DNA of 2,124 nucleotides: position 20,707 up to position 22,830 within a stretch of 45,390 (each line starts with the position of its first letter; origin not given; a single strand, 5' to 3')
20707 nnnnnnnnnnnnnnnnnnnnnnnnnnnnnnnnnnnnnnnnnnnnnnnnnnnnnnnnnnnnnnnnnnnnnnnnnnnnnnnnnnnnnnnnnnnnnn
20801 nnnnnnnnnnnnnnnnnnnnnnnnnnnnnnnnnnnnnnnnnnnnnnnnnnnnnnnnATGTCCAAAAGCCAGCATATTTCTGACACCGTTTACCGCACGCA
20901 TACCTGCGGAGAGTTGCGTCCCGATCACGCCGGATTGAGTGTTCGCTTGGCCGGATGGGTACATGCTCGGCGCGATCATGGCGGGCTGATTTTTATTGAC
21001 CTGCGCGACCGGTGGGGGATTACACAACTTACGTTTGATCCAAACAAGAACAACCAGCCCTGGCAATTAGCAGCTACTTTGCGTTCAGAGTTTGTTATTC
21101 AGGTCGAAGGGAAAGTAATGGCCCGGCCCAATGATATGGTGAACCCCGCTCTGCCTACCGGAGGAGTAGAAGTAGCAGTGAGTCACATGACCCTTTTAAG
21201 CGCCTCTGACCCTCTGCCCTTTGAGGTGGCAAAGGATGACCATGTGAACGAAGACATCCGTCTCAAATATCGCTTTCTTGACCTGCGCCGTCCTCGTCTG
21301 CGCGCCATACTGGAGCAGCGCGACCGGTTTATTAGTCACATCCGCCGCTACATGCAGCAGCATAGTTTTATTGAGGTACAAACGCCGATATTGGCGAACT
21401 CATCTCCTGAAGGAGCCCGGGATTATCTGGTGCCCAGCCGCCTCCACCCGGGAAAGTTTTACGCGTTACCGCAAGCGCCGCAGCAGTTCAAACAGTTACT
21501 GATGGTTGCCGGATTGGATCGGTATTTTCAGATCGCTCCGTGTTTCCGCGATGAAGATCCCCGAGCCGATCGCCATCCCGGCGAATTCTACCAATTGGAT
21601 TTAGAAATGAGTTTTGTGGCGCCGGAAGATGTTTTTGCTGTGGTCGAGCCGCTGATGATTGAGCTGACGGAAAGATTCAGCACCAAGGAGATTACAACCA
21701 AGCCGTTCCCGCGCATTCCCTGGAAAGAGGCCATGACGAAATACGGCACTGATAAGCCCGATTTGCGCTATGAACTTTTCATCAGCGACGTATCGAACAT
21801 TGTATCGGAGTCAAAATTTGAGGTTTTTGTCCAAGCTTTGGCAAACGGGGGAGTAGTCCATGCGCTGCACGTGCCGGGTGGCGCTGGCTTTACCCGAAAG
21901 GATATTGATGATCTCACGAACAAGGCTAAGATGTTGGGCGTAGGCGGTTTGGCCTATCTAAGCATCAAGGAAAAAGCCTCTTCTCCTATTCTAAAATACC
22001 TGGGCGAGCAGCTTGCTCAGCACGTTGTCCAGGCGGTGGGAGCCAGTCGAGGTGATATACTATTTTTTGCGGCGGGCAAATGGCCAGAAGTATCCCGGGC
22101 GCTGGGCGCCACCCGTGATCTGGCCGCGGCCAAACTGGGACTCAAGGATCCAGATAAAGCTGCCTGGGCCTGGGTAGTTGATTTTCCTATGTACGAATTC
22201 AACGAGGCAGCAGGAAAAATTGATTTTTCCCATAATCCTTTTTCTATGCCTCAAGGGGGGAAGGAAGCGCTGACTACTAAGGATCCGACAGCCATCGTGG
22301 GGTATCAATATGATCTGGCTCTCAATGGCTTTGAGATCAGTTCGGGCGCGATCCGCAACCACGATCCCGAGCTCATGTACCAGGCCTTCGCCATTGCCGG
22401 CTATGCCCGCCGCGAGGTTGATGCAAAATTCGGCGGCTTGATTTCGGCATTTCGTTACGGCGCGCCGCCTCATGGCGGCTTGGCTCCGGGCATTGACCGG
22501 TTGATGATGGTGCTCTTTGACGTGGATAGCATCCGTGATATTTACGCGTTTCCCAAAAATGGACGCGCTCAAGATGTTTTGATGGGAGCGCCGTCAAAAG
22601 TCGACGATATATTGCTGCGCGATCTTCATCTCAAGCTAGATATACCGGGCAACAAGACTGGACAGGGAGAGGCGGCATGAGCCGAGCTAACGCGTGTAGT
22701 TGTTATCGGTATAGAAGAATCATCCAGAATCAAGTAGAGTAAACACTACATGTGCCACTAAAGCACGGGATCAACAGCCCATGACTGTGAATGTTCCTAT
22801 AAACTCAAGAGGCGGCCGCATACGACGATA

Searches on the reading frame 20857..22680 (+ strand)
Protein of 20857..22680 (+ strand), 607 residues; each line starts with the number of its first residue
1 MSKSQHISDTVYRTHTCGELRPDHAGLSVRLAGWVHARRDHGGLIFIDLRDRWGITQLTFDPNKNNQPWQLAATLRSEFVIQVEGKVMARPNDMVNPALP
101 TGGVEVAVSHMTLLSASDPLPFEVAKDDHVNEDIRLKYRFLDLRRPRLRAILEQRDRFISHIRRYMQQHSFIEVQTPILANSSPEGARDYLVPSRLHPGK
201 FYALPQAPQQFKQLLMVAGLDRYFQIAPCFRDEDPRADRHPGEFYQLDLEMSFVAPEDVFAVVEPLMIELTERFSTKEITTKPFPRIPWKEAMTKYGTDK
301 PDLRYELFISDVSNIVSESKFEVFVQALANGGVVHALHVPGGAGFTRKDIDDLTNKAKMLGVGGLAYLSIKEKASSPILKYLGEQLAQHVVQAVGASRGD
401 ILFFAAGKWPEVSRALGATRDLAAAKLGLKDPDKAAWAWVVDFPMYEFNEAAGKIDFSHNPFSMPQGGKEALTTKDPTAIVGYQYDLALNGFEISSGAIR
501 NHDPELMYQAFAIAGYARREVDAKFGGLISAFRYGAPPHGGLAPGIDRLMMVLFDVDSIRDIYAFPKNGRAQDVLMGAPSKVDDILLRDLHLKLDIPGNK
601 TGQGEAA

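Call 12: search_protein_families(library=pfam, proteins=[window:20857-22680:+])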
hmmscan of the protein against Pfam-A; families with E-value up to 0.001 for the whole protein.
window:20857-22680:+ (607 aa): 3 families
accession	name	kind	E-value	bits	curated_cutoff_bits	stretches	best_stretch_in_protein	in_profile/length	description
PF00152.25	tRNA-synt_2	-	3e-109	365.3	25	1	131-568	1-307/308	tRNA synthetases class II (D, K and N)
PF02938.19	GAD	-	2.6e-22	79.3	23.4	1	324-416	1-95/95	GAD domain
PF01336.31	tRNA_anti-codon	-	4.2e-15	55.9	27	1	29-113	1-74/75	OB-fold nucleic acid binding domain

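Call 13: find_related_loci(query=window:20857-22680:+, collection=genome_contigs, flank=4000)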
Query window:20857-22680:+ (607 aa) in genome_contigs; peptide patterns used: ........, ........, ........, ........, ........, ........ (x = any residue, [..] = any of these).
157 stretches matched a pattern; 145 encode a relative of the query (tblastn E <= 1e-3); the best 80 are kept; 80 distinct loci.
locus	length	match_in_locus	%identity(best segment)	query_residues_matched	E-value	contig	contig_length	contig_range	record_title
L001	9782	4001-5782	71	3-596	0e+0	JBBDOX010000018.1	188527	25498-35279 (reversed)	MAG: Candidatus Andersenbacteria bacterium isolate LejiaB_49_17 Lejia_B_93_length_188527_cov_10, whole genome shotgun se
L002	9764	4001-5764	64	13-599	0e+0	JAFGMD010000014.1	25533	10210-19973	MAG: Candidatus Falkowbacteria bacterium isolate Zod_Metabat.442 k87_5022903, whole genome shotgun sequence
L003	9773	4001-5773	63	8-596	0e+0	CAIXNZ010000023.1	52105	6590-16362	Candidatus Falkowbacteria bacterium isolate AlinenSediments_bin-2611 genome assembly, contig: bin-2611:023/128, whole ge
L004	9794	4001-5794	64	1-597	0e+0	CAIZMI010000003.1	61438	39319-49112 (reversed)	uncultured bacterium isolate Loc090907-8-6m_bin-405 genome assembly, contig: bin-405:03/64, whole genome shotgun sequenc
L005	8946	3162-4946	65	1-596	0e+0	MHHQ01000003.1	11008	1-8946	MAG: Candidatus Andersenbacteria bacterium RIFCSPHIGHO2_02_FULL_46_16 rifcsphigho2_02_scaffold_12429, whole genome shotg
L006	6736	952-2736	63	1-596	0e+0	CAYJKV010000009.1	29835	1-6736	MAG TPA_asm: uncultured Candidatus Saccharibacteria bacterium isolate ERP124720_co1_130 genome assembly, contig: NODE_20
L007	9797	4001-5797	62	6-595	0e+0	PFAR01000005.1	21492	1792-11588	MAG: Candidatus Falkowbacteria bacterium CG10_big_fil_rev_8_21_14_0_10_43_10 CG10_8_21_14_0.10_scaffold_3608_c, whole ge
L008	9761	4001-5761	64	10-594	0e+0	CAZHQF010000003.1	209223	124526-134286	MAG TPA_asm: uncultured Candidatus Peribacteria bacterium isolate SRP342105_co2_105 genome assembly, contig: NODE_27_len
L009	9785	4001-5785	60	10-594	0e+0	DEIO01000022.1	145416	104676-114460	MAG TPA_asm: Patescibacteria group bacterium UBA2772 UBA2772_contig_1468, whole genome shotgun sequence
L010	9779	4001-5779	59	7-594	0e+0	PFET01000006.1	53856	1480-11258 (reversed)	MAG: Candidatus Uhrbacteria bacterium CG10_big_fil_rev_8_21_14_0_10_48_11 CG10_8_21_14_0.10_scaffold_1301_c, whole genom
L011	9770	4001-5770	59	10-594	0e+0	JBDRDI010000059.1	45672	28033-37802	MAG: bacterium isolate MEGAHIT-group-1.240 k141_7057603, whole genome shotgun sequence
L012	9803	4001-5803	56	11-596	0e+0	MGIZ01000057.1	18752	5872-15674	MAG: Candidatus Yanofskybacteria bacterium RIFCSPHIGHO2_01_FULL_39_8b rifcsphigho2_01_scaffold_7527, whole genome shotgu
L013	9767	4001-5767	57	9-595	0e+0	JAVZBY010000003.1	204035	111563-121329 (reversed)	MAG: Candidatus Woesearchaeota archaeon isolate DRTY-6_201705_bins_17 DRTY-6_201705_bins_17_scaffold_3, whole genome sho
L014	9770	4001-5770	55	9-596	0e+0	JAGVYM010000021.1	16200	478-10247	Candidatus Woesearchaeota archaeon isolate RIFCSPLOWO2_01_FULL_45_21 rifcsplowo2_01_scaffold_13190, whole genome shotgun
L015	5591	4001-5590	60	13-534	0e+0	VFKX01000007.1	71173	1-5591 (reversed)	MAG: Candidatus Falkowbacteria bacterium isolate Bin_61_32 c_000000093540, whole genome shotgun sequence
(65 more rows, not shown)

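Call 22: find_homologous_proteins(query=window:20857-22680:+, max_evalue=1e-100)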
Query window:20857-22680:+ (607 aa): 7999 proteins with E <= 1e-100 among 8000 candidates; the best 120 are listed.
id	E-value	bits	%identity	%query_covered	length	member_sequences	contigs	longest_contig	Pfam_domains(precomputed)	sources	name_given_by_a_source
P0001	0.0e+0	1398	100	100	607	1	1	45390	PF01336.32,PF02938.20,PF00152.26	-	-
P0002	8.3e-291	984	70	98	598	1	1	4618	PF01336.32,PF02938.20,PF00152.26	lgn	-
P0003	2.6e-288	975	70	98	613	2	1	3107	PF01336.32,PF02938.20,PF00152.26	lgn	-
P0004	3.1e-287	972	71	98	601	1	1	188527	PF01336.32,PF02938.20,PF00152.26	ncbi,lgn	ncbi:MAG: aspartate--tRNA ligase [Candidatus Andersenbacteria bacterium]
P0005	5.9e-286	968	71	98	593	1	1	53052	PF01336.32,PF02938.20,PF00152.26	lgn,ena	-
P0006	1.2e-285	967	71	97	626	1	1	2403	PF01336.32,PF02938.20,PF00152.26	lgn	-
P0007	2.3e-285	966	69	97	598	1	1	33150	PF01336.32,PF02938.20,PF00152.26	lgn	-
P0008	1.3e-284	963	69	98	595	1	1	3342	PF01336.32,PF02938.20,PF00152.26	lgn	-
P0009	4.3e-282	955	68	98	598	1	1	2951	PF01336.32,PF02938.20,PF00152.26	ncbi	ncbi:MAG: aspartate--tRNA ligase [Candidatus Andersenbacteria bacterium]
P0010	6.3e-281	951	67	98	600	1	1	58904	PF01336.32,PF02938.20,PF00152.26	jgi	-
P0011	2.0e-280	949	68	97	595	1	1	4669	PF01336.32,PF02938.20,PF00152.26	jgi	jgi:aspartyl-tRNA synthetase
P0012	2.5e-279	946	69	96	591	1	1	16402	PF01336.32,PF02938.20,PF00152.26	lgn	-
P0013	6.3e-279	944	68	98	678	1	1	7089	PF01336.32,PF02938.20,PF00152.26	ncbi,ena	-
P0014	1.4e-278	943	68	98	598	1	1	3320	PF01336.32,PF02938.20,PF00152.26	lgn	-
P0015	3.8e-278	942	68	98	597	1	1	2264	PF01336.32,PF02938.20,PF00152.26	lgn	-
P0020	1.5e-275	933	68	98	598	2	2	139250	PF01336.32,PF02938.20,PF00152.26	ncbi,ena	-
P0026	1.1e-274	930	69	97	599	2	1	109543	PF01336.32,PF02938.20,PF00152.26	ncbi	ncbi:MAG: aspartate--tRNA ligase [Candidatus Andersenbacteria bacterium]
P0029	3.7e-273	925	66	96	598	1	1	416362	PF01336.32,PF02938.20,PF00152.26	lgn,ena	-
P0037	5.6e-270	915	67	97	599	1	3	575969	PF01336.32,PF02938.20,PF00152.26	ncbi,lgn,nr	ncbi:MAG: aspartate--tRNA ligase [Candidatus Andersenbacteria bacterium]|nr:aspartate--tRNA ligase [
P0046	1.9e-266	903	64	98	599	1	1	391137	PF01336.32,PF02938.20,PF00152.26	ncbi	-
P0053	9.6e-265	898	65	98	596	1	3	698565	PF01336.32,PF02938.20,PF00152.26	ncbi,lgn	-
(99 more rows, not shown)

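Call 23: find_encoding_contigs(protein=P0005, flank=4000, max_places=2)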
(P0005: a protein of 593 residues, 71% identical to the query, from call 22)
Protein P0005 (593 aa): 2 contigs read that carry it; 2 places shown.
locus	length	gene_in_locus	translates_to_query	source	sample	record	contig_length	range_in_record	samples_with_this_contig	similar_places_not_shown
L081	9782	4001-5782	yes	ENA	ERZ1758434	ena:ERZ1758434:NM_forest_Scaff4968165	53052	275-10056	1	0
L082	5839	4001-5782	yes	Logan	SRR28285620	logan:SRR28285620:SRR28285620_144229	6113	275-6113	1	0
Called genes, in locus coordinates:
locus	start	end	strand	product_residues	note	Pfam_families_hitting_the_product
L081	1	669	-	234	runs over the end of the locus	-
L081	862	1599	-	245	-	PF00156:Pribosyltran (weak)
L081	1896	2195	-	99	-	-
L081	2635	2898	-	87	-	-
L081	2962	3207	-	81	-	-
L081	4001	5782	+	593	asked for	PF01336:tRNA_anti-codon, PF00152:tRNA-synt_2, PF02938:GAD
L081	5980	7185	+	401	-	PF22694:CtpB_N-like (weak), PF00595:PDZ, PF13180:PDZ_2, PF17820:PDZ_6, PF03572:Peptidase_S41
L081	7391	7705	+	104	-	-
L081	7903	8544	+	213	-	-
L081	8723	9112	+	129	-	-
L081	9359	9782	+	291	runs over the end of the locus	-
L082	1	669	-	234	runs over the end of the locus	-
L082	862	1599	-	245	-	PF00156:Pribosyltran (weak)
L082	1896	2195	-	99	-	-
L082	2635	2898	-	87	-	-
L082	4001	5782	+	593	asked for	PF01336:tRNA_anti-codon, PF00152:tRNA-synt_2, PF02938:GAD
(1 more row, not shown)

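Call 24: find_encoding_contigs(protein=P0007, flank=4000, max_places=2)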
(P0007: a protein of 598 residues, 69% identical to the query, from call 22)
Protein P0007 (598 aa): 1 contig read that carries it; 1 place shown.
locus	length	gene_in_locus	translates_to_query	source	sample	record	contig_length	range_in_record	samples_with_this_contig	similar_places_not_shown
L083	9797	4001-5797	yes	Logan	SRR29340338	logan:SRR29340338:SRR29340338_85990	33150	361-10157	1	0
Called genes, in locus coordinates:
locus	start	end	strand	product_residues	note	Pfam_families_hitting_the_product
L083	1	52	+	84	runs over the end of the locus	-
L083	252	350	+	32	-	-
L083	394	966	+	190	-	-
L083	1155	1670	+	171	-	-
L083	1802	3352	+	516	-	-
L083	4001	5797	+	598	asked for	PF01336:tRNA_anti-codon, PF00152:tRNA-synt_2, PF02938:GAD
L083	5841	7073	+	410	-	PF22694:CtpB_N-like (weak), PF00595:PDZ, PF13180:PDZ_2, PF17820:PDZ_6, PF03572:Peptidase_S41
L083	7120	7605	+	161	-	PF01281:Ribosomal_L9_N, PF03948:Ribosomal_L9_C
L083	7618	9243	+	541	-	PF06418:CTP_synth_N, PF00117:GATase, PF07722:Peptidase_C26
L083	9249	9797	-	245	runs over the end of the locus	PF00929:RNase_T, PF20600:ExoX-like_C (weak)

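Call 25: find_encoding_contigs(protein=P0010, flank=4000, max_places=2)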
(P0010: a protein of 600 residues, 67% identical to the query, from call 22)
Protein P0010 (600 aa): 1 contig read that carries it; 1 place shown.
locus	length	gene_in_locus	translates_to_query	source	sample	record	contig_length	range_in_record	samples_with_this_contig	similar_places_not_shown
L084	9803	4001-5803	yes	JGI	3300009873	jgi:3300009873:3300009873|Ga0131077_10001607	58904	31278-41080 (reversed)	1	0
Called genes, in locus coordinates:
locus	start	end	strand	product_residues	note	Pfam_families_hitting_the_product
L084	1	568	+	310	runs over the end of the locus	-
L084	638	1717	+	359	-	PF00226:DnaJ, PF01556:DnaJ_C, PF00684:DnaJ_CXXCXGXG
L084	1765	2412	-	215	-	-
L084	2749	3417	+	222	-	-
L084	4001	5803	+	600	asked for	PF01336:tRNA_anti-codon, PF00152:tRNA-synt_2, PF02938:GAD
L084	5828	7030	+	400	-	PF22694:CtpB_N-like (weak), PF00595:PDZ, PF13180:PDZ_2 (weak), PF17820:PDZ_6, PF03572:Peptidase_S41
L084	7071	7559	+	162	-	PF01281:Ribosomal_L9_N, PF03948:Ribosomal_L9_C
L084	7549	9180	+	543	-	PF06418:CTP_synth_N, PF00117:GATase, PF07722:Peptidase_C26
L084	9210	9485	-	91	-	PF01016:Ribosomal_L27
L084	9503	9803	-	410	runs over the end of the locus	PF01170:UPF0020 (weak), PF01555:N6_N4_Mtase (weak)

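Call 47: find_encoding_contigs(protein=P0020, flank=3000, max_places=1)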
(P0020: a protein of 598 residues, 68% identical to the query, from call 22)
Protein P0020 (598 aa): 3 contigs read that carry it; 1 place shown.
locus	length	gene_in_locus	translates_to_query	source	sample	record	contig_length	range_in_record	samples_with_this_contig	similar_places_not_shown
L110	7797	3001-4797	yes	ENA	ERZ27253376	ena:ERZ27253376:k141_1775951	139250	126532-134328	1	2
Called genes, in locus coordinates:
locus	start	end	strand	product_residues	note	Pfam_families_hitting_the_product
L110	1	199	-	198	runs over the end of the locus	PF13521:AAA_28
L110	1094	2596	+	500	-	-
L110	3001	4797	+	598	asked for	PF01336:tRNA_anti-codon, PF00152:tRNA-synt_2, PF02938:GAD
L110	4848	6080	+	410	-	PF22694:CtpB_N-like, PF00595:PDZ (weak), PF13180:PDZ_2, PF17820:PDZ_6, PF03572:Peptidase_S41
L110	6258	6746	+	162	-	PF01281:Ribosomal_L9_N, PF03948:Ribosomal_L9_C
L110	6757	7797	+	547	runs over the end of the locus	PF06418:CTP_synth_N, PF00117:GATase, PF07722:Peptidase_C26 (weak)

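Call 48: find_encoding_contigs(protein=P0026, flank=3000, max_places=1)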
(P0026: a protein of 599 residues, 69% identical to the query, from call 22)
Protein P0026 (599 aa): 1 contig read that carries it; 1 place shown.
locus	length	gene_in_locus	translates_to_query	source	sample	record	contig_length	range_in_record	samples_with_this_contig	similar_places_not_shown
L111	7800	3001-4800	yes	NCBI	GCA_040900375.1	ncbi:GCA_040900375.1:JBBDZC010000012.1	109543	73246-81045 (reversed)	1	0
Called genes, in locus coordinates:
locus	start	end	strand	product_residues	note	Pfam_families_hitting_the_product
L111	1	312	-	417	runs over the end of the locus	PF11805:DUF3326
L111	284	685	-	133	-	PF02675:AdoMet_dc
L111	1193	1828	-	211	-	PF13521:AAA_28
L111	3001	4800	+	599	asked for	PF01336:tRNA_anti-codon, PF00152:tRNA-synt_2, PF02938:GAD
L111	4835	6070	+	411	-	PF22694:CtpB_N-like (faint), PF00595:PDZ (weak), PF13180:PDZ_2, PF17820:PDZ_6, PF03572:Peptidase_S41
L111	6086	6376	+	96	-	PF00708:Acylphosphatase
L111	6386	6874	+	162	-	PF01281:Ribosomal_L9_N, PF03948:Ribosomal_L9_C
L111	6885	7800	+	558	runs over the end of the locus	PF06418:CTP_synth_N, PF00117:GATase, PF07722:Peptidase_C26 (weak)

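Call 49: find_encoding_contigs(protein=P0029, flank=3000, max_places=1)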
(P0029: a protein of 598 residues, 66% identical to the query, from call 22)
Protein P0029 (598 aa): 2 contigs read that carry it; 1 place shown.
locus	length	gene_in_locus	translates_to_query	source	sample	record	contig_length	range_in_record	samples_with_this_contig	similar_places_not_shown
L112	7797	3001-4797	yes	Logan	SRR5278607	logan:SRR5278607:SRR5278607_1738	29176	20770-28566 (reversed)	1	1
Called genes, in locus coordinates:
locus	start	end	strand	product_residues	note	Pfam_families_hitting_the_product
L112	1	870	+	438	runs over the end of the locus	PF07969:Amidohydro_3 (faint), PF01979:Amidohydro_1, PF12890:DHOase (faint)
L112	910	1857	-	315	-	PF01180:DHO_dh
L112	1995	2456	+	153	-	-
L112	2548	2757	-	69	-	-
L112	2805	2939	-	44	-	-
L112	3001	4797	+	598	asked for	PF01336:tRNA_anti-codon, PF00152:tRNA-synt_2, PF02938:GAD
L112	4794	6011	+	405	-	PF22694:CtpB_N-like (weak), PF00595:PDZ, PF13180:PDZ_2, PF17820:PDZ_6, PF03572:Peptidase_S41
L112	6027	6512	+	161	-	PF01281:Ribosomal_L9_N, PF03948:Ribosomal_L9_C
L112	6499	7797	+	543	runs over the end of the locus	PF06418:CTP_synth_N, PF00117:GATase, PF07722:Peptidase_C26 (weak)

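Call 50: find_encoding_contigs(protein=P0037, flank=3000, max_places=1)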
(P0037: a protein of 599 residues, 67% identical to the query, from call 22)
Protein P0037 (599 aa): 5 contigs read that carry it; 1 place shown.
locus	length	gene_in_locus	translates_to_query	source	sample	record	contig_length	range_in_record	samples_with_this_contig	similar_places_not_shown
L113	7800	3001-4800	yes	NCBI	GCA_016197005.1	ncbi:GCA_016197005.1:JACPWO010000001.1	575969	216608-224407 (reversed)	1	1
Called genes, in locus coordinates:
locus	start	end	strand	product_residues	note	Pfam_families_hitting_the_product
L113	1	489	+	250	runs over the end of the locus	PF00702:Hydrolase (weak), PF13419:HAD_2 (weak)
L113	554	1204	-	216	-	-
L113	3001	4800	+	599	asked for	PF01336:tRNA_anti-codon, PF00152:tRNA-synt_2, PF02938:GAD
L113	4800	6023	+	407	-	PF22694:CtpB_N-like (weak), PF00595:PDZ, PF13180:PDZ_2, PF17820:PDZ_6, PF03572:Peptidase_S41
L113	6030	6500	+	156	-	PF01281:Ribosomal_L9_N, PF03948:Ribosomal_L9_C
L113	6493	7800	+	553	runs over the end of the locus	PF06418:CTP_synth_N, PF00117:GATase, PF07722:Peptidase_C26 (faint)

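Call 51: find_encoding_contigs(protein=P0046, flank=3000, max_places=1)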
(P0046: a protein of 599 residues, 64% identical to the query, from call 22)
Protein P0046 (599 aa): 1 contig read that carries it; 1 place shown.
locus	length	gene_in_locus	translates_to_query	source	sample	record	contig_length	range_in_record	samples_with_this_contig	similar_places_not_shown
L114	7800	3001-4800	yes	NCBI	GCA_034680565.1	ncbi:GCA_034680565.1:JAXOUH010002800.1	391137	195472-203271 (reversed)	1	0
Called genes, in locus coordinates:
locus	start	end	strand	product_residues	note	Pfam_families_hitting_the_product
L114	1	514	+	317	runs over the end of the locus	-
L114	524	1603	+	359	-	PF00226:DnaJ, PF01556:DnaJ_C, PF00684:DnaJ_CXXCXGXG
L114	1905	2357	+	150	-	-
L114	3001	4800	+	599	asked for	PF01336:tRNA_anti-codon, PF00152:tRNA-synt_2, PF02938:GAD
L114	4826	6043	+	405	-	PF22694:CtpB_N-like (weak), PF00595:PDZ, PF13180:PDZ_2, PF17820:PDZ_6, PF03572:Peptidase_S41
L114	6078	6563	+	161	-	PF01281:Ribosomal_L9_N, PF03948:Ribosomal_L9_C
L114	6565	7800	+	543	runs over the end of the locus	PF06418:CTP_synth_N, PF00117:GATase, PF07722:Peptidase_C26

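Call 52: find_encoding_contigs(protein=P0053, flank=3000, max_places=1)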
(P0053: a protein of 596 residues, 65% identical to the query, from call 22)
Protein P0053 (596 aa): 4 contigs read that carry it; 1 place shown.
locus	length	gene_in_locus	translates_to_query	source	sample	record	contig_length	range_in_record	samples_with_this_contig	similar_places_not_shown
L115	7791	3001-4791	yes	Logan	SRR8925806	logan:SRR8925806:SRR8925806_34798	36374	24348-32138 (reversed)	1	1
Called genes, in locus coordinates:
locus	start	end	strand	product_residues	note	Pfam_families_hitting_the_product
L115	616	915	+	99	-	-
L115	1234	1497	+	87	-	-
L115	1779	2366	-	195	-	PF13521:AAA_28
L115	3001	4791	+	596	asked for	PF01336:tRNA_anti-codon, PF00152:tRNA-synt_2, PF02938:GAD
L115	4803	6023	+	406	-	PF22694:CtpB_N-like (faint), PF00595:PDZ, PF13180:PDZ_2, PF17820:PDZ_6, PF03572:Peptidase_S41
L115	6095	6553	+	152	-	PF01281:Ribosomal_L9_N, PF03948:Ribosomal_L9_C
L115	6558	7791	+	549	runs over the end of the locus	PF06418:CTP_synth_N, PF00117:GATase, PF07722:Peptidase_C26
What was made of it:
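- Genes upstream of A differ between loci, while A-B-aspS stays linked (calls 23-25, 47-52).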
